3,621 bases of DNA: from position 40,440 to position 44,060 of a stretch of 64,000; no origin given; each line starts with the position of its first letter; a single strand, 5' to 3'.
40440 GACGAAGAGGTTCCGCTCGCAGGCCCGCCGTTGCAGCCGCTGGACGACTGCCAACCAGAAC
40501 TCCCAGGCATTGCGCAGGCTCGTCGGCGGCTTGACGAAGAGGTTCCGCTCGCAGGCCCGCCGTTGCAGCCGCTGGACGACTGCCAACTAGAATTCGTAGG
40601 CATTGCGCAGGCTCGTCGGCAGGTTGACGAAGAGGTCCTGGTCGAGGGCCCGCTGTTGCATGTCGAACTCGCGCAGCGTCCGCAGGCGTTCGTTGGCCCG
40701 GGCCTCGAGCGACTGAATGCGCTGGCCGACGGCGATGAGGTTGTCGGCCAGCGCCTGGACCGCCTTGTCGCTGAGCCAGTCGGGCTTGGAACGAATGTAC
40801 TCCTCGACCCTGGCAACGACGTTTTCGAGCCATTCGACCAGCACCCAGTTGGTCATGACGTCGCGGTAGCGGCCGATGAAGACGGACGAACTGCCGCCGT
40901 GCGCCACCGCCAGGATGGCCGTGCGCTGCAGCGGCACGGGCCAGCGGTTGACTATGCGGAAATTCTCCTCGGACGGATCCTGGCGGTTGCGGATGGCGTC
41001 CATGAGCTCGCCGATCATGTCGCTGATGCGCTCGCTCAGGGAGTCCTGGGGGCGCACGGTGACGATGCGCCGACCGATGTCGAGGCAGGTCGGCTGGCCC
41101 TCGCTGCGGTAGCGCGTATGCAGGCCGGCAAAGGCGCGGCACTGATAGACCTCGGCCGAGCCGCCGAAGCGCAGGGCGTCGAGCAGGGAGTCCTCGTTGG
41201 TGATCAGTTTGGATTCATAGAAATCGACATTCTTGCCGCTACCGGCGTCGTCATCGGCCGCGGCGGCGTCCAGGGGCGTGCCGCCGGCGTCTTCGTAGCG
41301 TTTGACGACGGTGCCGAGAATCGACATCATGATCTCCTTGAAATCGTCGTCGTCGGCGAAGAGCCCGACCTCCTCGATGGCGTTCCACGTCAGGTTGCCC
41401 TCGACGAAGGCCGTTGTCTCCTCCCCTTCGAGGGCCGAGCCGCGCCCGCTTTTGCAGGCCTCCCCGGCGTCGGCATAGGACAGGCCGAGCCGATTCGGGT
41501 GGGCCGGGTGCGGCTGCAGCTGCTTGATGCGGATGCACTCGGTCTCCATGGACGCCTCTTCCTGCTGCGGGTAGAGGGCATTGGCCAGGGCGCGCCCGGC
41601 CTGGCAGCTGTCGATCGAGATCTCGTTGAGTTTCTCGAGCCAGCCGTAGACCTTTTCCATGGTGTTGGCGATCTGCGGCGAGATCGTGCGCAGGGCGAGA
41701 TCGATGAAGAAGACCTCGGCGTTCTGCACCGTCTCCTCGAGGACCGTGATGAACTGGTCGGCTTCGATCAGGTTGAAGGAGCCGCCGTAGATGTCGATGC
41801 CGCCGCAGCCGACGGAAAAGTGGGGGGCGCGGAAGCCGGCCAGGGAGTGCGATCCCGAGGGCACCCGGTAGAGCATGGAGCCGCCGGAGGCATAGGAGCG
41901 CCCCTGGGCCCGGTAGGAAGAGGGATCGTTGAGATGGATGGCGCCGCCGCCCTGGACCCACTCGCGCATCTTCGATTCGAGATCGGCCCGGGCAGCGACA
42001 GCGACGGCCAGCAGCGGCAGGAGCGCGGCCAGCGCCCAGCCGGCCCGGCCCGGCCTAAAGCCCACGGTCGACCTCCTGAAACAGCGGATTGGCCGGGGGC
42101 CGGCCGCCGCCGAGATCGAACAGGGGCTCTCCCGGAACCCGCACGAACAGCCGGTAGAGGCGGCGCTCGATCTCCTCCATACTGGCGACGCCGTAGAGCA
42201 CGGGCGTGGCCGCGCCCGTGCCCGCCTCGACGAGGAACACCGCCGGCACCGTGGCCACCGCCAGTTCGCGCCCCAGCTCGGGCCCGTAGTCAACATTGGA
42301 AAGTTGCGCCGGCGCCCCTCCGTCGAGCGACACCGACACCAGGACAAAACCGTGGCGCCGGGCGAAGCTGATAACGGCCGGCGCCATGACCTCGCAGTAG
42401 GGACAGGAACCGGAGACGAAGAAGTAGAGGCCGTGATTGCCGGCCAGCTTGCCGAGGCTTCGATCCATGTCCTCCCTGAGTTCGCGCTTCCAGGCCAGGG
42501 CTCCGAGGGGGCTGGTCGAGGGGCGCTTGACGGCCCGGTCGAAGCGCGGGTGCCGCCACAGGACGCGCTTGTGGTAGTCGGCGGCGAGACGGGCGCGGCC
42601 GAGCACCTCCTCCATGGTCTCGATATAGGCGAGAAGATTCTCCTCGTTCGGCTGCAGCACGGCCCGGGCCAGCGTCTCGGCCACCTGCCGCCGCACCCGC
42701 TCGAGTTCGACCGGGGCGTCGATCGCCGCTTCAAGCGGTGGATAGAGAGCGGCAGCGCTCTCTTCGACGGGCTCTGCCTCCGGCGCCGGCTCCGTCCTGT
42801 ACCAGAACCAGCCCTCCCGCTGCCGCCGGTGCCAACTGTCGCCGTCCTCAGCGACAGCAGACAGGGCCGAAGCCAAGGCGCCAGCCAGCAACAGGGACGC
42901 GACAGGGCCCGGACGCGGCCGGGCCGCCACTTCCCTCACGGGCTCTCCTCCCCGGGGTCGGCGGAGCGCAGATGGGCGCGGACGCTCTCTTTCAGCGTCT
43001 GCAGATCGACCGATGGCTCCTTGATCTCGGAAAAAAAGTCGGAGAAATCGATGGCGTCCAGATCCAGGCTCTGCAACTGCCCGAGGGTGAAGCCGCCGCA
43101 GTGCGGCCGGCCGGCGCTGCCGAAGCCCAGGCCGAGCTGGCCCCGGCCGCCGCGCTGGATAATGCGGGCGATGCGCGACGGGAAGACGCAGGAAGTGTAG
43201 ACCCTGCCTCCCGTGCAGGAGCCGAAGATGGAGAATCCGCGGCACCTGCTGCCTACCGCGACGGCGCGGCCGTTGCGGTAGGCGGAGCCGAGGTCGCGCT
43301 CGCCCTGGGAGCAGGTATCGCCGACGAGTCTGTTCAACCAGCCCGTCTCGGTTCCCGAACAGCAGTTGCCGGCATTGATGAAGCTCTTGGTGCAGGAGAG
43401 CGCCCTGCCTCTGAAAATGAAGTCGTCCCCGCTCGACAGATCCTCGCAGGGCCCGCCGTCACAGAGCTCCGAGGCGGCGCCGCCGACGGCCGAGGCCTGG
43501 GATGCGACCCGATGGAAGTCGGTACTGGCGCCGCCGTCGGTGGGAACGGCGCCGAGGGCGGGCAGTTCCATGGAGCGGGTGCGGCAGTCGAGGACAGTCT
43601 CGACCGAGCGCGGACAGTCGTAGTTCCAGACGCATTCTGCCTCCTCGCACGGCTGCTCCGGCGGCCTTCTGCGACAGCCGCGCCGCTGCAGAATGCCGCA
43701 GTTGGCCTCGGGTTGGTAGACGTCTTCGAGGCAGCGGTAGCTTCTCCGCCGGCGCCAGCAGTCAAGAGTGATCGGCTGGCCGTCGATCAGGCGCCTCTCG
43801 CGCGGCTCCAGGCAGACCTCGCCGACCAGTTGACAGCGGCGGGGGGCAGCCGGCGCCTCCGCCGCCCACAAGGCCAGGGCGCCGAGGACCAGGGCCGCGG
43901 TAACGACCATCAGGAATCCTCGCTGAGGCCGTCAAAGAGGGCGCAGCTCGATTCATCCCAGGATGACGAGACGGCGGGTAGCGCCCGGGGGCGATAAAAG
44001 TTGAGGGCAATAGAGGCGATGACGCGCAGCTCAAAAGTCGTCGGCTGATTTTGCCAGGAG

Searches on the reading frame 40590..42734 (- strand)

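Call 15: search_protein_families(library=pfam, proteins=[window:40590-42734:-], max_evalue=0.001)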
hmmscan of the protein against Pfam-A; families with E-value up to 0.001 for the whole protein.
window:40590-42734:- (715 aa): 1 family
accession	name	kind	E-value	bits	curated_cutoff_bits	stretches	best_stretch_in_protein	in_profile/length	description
PF06122.16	TraH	-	6.6e-63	213.6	25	1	256-635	1-355/358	Conjugative relaxosome accessory transposon protein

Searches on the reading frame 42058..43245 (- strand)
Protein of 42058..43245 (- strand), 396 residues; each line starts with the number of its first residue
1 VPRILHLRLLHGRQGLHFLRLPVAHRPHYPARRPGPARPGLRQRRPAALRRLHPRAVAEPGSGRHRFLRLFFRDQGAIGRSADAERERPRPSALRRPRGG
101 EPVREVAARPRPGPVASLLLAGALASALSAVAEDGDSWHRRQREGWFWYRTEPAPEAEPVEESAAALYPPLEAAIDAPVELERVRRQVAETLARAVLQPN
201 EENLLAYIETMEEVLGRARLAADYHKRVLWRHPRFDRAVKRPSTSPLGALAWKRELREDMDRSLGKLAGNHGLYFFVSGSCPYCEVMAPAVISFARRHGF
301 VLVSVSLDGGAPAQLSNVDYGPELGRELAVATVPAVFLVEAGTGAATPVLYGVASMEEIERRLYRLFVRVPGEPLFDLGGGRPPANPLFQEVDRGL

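Call 15: search_protein_families(library=pfam, proteins=[window:42058-43245:-], max_evalue=0.001)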
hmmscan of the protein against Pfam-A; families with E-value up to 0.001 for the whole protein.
window:42058-43245:- (396 aa): 1 family
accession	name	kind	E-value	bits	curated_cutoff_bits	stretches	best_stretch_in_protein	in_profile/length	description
PF13728.12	TraF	-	2.1e-44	152.4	23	1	145-364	1-224/224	F plasmid transfer operon protein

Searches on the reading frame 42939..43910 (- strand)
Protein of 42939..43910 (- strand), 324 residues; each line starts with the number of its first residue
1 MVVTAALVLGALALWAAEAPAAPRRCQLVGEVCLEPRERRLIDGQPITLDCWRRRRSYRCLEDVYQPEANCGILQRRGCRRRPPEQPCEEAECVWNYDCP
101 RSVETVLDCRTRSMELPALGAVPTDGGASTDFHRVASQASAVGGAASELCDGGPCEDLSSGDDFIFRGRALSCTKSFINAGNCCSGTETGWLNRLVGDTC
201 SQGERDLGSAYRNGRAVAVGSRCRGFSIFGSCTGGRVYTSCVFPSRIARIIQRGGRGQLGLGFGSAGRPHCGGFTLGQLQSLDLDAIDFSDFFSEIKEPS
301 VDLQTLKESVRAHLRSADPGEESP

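Call 30: search_protein_families(library=pfam, proteins=[window:42939-43910:-], max_evalue=0.001)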
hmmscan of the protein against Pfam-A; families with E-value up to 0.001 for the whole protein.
window:42939-43910:- (324 aa): 1 family
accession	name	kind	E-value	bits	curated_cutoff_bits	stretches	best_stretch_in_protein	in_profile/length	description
PF06986.16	F_T4SS_TraN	-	4.9e-38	131.5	23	1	26-275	1-240/240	F-type Type IV secretion system, TraN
